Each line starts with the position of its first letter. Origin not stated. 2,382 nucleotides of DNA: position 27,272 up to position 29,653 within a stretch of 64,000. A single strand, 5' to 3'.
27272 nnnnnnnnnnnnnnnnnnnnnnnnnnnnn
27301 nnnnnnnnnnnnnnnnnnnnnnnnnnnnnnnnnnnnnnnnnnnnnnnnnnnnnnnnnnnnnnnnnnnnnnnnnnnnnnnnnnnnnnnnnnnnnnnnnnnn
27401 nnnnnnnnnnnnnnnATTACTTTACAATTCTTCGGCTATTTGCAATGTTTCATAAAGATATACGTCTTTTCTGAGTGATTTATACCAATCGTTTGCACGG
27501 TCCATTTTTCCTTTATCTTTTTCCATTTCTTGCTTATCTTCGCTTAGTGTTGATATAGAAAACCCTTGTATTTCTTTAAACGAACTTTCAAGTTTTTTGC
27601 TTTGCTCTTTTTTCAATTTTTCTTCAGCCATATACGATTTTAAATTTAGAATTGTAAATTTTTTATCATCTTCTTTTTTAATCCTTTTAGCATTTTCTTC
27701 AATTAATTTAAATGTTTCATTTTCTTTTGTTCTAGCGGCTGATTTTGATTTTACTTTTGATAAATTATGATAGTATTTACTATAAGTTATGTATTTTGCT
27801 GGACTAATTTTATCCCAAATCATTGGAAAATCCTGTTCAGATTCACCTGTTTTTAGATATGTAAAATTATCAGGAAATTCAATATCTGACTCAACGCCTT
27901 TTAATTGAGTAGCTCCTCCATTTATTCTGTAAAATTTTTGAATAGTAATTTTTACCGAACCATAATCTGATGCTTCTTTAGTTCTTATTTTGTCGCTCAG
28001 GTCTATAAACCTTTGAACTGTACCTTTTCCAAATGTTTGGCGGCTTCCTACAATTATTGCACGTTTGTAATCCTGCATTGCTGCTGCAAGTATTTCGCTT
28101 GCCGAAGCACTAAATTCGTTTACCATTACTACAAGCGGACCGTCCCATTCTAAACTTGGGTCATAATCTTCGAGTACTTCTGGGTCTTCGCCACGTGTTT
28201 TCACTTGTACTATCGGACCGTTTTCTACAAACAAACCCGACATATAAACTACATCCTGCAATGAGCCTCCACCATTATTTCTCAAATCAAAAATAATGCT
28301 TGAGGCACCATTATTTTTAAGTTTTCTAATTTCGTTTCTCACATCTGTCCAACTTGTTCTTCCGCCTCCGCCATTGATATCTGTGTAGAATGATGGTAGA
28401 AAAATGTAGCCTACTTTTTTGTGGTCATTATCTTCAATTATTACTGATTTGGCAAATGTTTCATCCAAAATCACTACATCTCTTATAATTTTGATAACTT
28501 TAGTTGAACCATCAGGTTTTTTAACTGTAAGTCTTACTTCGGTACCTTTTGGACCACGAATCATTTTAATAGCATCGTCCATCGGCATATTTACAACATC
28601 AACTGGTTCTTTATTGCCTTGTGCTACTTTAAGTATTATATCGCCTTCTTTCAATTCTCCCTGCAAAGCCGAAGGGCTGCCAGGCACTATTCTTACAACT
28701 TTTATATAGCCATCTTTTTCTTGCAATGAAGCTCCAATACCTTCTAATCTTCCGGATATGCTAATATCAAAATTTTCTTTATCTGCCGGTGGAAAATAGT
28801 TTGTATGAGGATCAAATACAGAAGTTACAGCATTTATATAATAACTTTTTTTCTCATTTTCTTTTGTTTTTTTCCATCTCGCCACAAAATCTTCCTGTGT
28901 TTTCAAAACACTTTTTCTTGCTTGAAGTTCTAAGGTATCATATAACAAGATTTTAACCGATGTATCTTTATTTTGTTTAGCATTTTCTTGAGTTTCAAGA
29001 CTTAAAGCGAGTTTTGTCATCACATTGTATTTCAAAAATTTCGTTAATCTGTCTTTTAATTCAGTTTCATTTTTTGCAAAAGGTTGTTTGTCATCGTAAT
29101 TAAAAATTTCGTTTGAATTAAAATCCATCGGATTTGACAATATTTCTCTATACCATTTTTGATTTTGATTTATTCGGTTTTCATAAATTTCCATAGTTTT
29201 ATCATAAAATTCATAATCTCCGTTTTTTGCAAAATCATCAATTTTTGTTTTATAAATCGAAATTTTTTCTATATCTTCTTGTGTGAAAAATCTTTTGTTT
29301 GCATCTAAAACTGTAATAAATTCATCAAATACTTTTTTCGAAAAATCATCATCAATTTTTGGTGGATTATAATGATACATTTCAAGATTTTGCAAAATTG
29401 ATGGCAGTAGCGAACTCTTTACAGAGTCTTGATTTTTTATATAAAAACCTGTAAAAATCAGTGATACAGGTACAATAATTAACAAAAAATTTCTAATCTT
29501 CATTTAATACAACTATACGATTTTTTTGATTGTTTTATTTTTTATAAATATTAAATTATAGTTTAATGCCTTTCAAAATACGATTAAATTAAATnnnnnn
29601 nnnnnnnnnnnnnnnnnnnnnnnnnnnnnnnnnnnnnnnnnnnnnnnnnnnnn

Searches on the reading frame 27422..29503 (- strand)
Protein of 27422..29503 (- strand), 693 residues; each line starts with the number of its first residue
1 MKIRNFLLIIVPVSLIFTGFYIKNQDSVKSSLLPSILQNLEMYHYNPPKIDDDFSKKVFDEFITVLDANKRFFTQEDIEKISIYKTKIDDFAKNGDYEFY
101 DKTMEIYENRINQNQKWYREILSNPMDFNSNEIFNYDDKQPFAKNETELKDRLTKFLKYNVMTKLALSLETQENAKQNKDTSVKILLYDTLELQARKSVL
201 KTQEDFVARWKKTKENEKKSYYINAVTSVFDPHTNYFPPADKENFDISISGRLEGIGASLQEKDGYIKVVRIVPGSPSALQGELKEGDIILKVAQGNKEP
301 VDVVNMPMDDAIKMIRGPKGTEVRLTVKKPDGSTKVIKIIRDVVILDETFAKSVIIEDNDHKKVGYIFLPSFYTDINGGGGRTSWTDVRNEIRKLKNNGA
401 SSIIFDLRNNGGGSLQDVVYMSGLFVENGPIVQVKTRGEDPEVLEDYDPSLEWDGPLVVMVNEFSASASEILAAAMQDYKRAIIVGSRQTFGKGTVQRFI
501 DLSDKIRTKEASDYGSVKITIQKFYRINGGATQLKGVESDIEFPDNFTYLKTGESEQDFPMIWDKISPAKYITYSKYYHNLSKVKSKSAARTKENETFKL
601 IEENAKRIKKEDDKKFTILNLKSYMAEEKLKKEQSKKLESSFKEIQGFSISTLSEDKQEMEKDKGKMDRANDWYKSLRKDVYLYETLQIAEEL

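Call 9: search_protein_families(library=pfam, proteins=[window:27422-29503:-])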
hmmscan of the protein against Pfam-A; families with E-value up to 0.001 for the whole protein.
window:27422-29503:- (693 aa): 6 families
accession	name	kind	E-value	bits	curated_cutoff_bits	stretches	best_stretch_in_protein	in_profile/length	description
PF17804.6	TSP_NTD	-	1.6e-46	159.4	26.4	1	36-239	1-187/188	Tail specific protease N-terminal domain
PF03572.23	Peptidase_S41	-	3.3e-46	157.3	24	1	363-542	1-164/165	Peptidase family S41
PF11818.13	DUF3340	-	4.6e-27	95.5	28.6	1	548-692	2-152/155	C-terminal domain of tail specific protease (DUF3340)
PF00595.29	PDZ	-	6.3e-12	46.1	23.2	1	248-328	3-81/81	PDZ domain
PF17820.7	PDZ_6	-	1.2e-07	31.8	27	1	269-328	2-53/54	PDZ domain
PF13180.12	PDZ_2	-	2.4e-05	25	27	1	255-329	2-69/80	PDZ domain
